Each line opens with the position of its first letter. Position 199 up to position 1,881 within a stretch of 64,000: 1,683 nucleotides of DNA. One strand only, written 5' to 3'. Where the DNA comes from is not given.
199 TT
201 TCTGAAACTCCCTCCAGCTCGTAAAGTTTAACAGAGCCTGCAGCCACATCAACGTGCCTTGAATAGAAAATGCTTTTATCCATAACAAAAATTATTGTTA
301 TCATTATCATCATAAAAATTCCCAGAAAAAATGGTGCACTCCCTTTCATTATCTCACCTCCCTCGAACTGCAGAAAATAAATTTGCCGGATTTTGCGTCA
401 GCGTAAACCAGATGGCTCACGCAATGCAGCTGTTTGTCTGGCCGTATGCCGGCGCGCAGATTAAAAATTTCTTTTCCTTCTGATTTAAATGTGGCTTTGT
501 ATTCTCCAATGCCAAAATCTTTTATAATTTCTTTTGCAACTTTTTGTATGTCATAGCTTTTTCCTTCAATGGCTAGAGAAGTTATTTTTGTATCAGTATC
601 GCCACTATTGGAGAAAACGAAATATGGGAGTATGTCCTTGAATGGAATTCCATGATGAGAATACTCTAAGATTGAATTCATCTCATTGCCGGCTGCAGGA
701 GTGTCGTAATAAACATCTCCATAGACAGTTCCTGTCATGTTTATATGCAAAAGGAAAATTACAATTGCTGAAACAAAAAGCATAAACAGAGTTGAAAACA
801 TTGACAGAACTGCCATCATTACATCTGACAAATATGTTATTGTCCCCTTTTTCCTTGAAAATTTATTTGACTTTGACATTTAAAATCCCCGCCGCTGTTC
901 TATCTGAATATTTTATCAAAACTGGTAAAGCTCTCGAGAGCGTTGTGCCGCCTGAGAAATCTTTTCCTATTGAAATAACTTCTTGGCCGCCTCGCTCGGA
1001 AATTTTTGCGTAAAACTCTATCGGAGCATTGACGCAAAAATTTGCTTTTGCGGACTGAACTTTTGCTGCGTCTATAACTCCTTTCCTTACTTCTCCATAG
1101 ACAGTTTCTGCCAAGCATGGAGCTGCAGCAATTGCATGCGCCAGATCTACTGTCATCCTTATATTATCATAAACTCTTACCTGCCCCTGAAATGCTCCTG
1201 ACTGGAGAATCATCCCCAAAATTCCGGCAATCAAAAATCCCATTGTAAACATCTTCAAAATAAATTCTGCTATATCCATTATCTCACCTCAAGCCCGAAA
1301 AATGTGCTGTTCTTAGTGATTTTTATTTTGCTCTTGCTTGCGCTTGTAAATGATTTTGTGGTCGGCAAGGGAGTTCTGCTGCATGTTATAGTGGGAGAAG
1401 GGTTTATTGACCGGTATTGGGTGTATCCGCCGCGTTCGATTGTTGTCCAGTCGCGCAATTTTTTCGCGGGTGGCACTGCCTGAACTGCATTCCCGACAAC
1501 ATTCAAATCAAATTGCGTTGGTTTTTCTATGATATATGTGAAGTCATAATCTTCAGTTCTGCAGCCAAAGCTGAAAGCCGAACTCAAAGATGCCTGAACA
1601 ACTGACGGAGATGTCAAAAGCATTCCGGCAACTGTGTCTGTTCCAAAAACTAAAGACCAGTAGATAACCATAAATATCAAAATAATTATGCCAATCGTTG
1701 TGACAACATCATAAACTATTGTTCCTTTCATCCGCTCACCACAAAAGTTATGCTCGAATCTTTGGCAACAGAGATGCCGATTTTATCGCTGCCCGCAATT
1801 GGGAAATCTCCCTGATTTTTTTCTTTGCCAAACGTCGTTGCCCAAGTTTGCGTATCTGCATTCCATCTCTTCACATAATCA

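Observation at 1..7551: Eleven-gene operon of prepilin-like proteins with two giant Cys-rich members and a CARDB-tipped subunit: candidate undescribed archaeal type-IV-like filament or attachment organelle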

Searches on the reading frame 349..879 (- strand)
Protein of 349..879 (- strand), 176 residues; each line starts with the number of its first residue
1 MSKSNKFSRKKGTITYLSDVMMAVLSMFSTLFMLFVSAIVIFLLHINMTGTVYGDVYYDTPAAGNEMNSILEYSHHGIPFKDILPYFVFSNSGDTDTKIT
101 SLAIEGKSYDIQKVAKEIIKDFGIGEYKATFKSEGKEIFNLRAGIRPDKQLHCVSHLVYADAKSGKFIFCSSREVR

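Call 5: search_protein_families(library=pfam, proteins=[window:349-879:-], max_evalue=1)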
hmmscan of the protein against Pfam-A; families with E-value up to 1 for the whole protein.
window:349-879:- (176 aa): 0 families

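Call 6: search_protein_families(library=ncbifam, proteins=[window:349-879:-], max_evalue=1)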
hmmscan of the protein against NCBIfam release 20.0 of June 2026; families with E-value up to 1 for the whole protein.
window:349-879:- (176 aa): 0 families

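Call 7: find_encoding_contigs(protein=window:349-879:-, flank=10000, max_places=6)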
Protein window:349-879:- (176 aa): 23 contigs read that carry it; 3 places shown.
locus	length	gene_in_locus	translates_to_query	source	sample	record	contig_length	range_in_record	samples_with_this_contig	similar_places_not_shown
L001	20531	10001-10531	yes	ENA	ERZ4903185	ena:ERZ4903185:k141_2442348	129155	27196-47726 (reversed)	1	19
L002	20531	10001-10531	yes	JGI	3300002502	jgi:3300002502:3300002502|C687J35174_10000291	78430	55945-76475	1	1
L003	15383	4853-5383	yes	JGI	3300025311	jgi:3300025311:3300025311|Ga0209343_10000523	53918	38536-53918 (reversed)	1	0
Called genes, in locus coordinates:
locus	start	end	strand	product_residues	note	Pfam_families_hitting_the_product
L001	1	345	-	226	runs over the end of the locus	PF00696:AA_kinase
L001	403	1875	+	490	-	-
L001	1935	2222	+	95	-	PF00935:Ribosomal_L44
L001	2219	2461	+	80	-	-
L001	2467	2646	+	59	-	PF01667:Ribosomal_S27e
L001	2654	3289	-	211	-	PF14512:TM1586_NiRdase (weak), PF00881:Nitroreductase, PF14512:TM1586_NiRdase (weak)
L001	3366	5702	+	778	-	PF07705:CARDB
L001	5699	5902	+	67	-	-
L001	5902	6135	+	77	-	-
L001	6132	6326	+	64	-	-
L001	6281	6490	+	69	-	-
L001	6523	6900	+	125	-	-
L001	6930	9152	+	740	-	-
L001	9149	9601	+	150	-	-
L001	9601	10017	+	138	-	-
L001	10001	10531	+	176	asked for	-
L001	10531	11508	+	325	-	-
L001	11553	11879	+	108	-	-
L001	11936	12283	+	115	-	PF01918:Alba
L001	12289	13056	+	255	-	PF03372:Exo_endo_phos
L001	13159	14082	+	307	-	-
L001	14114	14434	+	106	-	-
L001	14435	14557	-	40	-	-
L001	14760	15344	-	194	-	-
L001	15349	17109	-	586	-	-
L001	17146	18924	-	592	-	PF09972:DUF2207, PF20990:DUF2207_C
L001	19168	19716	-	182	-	-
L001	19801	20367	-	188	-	PF01963:TraB_PrgY_gumN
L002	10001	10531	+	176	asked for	-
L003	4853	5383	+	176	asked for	-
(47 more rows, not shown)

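Call 22: search_protein_families(library=pfam, proteins=[L001:10531-11508:+, L001:11553-11879:+], max_evalue=1)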
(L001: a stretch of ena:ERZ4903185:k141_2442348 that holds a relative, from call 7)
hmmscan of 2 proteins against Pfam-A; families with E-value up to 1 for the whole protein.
L001:10531-11508:+ (325 aa): 1 family
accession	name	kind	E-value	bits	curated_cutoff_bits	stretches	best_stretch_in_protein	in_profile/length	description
PF02234.24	CDI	-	0.068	13.7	25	1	240-264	11-35/49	Cyclin-dependent kinase inhibitor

L001:11553-11879:+ (108 aa): 1 family
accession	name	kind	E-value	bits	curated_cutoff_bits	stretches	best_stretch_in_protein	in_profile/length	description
PF14242.11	DUF4342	-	0.57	10.7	25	1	5-37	41-73/81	Domain of unknown function (DUF4342)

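Call 42: search_protein_families(library=ncbifam, proteins=[L001:11553-11879:+, L001:10531-11508:+], max_evalue=1)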
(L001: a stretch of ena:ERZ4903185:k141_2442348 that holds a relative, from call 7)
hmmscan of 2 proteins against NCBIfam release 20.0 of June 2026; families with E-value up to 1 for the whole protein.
L001:11553-11879:+ (108 aa): 0 families

L001:10531-11508:+ (325 aa): 1 family
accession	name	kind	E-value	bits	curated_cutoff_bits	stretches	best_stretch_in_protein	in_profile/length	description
NF011142.0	PRK14555.1-3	equivalog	0.061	13.1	237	1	81-138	11-67/154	RNA-binding protein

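Call 46: find_homologous_proteins(query=window:349-879:-, max_evalue=0.01)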
Query window:349-879:- (176 aa): 7 proteins with E <= 0.01 among 42 candidates.
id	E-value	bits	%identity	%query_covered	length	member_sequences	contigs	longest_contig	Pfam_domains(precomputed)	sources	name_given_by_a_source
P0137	6.2e-111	386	100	100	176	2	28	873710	-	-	-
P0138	1.0e-48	183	52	99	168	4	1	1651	-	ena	-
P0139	2.9e-48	182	52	99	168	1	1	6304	-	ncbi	-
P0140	3.7e-35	139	41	94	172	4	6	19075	-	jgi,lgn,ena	-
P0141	7.5e-35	138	42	98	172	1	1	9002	-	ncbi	-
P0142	1.6e-33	134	42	95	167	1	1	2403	-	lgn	-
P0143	1.0e-31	128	40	93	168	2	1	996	-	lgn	-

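Call 64: predict_structure(alignment_id=A3)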
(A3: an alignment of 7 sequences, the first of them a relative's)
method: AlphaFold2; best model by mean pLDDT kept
length: 176 residues; sequences in the alignment: 7
mean_pLDDT: 79.4   pTM: 0.62
mean pLDDT of the five models: 79.4, 79.0, 72.3, 66.0, 64.7
residues with pLDDT >= 90: 52; 70-90: 86; 50-70: 23; < 50: 15
segments of 3 or more residues with pLDDT < 50: 1-13
pLDDT, mean of each block of 10 residues (from residue 1): 41 62 84 91 74 56 83 90 90 74 87 90 87 88 84 89 89 62
secondary structure, 60 per line:
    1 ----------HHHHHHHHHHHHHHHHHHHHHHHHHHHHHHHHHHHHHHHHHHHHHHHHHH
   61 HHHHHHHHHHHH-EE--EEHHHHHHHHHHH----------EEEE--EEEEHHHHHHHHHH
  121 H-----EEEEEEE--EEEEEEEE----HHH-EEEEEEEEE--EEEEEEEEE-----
elements in order: H11-72 H80-90 E101-104 E107-110 H111-121 E127-133 E136-143 E152-160 E163-171

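Call 68: fold_search(model_id=the predicted structure, library=pdb)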
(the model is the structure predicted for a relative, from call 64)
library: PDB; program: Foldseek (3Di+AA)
matches with E <= 10: 815; with E <= 0.001: 0
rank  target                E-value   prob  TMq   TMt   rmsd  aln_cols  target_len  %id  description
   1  5opt_m                2.7e-02  0.96  0.29  0.26   3.6        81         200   12  Structure of KSRP in context of Trypanosoma cruzi 40S (released 2017-11-15)
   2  7ls1_q2               3.9e-02  0.44  0.28  0.23  15.8       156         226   11  80S ribosome from mouse bound to eEF2 (Class II) (released 2021-11-03)
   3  9v24_sd               4.4e-02  0.41  0.27  0.22  16.2       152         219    6  Cryo- EM structure of 75S ribosome with A/P- & P/E- tRNAs from Entamoeba histolytica (released 2025-10-15)
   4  7jil_h                4.7e-02  0.84  0.31  0.27   6.3       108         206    9  70S ribosome Flavobacterium johnsoniae (released 2020-12-02)
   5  8g4i_D                5.6e-02  0.93  0.30  0.26   3.6        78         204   10  40S ribosomal subunit of the 80S Giardia intestinalis assemblage A ribosome with Emetine bound in V1 conformation (released 2024-10-30)
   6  6xyw_Bb               5.6e-02  0.44  0.30  0.20  25.3       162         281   13  Structure of the plant mitochondrial ribosome (released 2020-04-15)
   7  4v61_AC               6.0e-02  0.66  0.27  0.23   6.4       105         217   16  Homology model for the Spinach chloroplast 30S subunit fitted to 9.4A cryo-EM map of the 70S chlororibosome. (released 2014-07-09)
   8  3j7a_D                6.0e-02  0.51  0.28  0.31   9.5       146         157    8  Cryo-EM structure of the Plasmodium falciparum 80S ribosome bound to the anti-protozoan drug emetine, small subunit (released 2014-07-16)
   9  9zng_BC               6.0e-02  0.47  0.29  0.33   9.0       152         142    9  Cryo-EM structure of the Methanosarcina acetivorans 70S ribosome in complex with SriD (released 2026-01-28)
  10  8hkx_AS3P             6.3e-02  0.96  0.30  0.27   3.6        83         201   11  Cryo-EM Structures and Translocation Mechanism of Crenarchaeota Ribosome (released 2023-08-16)
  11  9kzx_SD               7.2e-02  0.90  0.32  0.27   5.5       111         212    8  Cryo-EM structure of the HCV IRES-dependently initiated CMV-stalled 80S ribosome (rotated state) in complexed with eI (released 2025-12-03)
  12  8cdu_E                7.2e-02  0.84  0.28  0.24   4.1        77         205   14  Rnase R bound to a 30S degradation intermediate (main state) (released 2023-12-20)
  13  7oyc_D2               7.6e-02  0.77  0.30  0.25   5.2       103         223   13  Cryo-EM structure of the Xenopus egg 80S ribosome (released 2022-07-20)
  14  6ys5_d                7.6e-02  0.38  0.26  0.23  14.8       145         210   14  Acinetobacter baumannii ribosome-amikacin complex - 30S subunit head (released 2020-09-16)
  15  8rwg_b                8.1e-02  0.77  0.26  0.23   3.7        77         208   12  PAO1 wild-type ribosome, R, reference map (released 2025-02-12)
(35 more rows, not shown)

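Call 79: search_solved_structures(query=A4, max_evalue=10, show_alignments=2)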
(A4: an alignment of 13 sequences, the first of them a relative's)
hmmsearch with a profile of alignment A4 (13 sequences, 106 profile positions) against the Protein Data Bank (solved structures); distinct sequences matched with E-value up to 10: 5.
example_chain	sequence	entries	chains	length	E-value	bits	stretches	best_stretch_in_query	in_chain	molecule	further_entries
8pfb_G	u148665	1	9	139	0.36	14.5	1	11-66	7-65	Type IV pilin PilE1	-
2l6w_A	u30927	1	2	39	0.95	13.2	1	6-33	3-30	Beta-type platelet-derived growth factor receptor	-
6b87_A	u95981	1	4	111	1.5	12.5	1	9-41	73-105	TMHC2_E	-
5m4t_A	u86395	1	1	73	1.7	12.4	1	40-78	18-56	Variant surface glycoprotein MITAT 1.1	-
6m6z_A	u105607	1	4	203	2.3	11.9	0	12-48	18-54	TMH4C4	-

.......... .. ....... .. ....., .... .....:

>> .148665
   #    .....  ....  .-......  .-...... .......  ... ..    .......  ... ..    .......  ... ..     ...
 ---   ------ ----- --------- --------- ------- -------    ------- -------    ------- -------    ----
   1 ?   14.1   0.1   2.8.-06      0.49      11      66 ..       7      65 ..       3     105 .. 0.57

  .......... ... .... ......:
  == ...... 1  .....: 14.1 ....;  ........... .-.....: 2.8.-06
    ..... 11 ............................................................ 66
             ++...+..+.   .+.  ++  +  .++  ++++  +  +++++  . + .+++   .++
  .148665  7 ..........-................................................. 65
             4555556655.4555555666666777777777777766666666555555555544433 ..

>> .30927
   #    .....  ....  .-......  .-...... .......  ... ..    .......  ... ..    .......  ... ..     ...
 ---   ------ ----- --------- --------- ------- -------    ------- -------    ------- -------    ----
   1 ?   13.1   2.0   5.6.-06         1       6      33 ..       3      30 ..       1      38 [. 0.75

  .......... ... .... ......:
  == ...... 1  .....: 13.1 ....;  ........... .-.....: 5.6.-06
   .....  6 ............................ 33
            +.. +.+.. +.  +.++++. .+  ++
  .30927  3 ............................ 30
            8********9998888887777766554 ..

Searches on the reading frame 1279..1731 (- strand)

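Call 5: search_protein_families(library=pfam, proteins=[window:1279-1731:-], max_evalue=1)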
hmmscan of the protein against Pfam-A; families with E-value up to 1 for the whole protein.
window:1279-1731:- (150 aa): 1 family
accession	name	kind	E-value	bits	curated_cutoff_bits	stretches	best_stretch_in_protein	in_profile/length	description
PF19885.4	DUF6358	-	0.063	14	28.4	1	1-26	1-25/61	Family of unknown function (DUF6358)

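Call 6: search_protein_families(library=ncbifam, proteins=[window:1279-1731:-], max_evalue=1)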
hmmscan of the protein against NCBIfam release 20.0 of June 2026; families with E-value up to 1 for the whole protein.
window:1279-1731:- (150 aa): 1 family
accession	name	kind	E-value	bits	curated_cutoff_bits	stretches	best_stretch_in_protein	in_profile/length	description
NF005783.0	PRK07597.9-4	equivalog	0.16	12.4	127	1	13-37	77-101/109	preprotein translocase subunit SecE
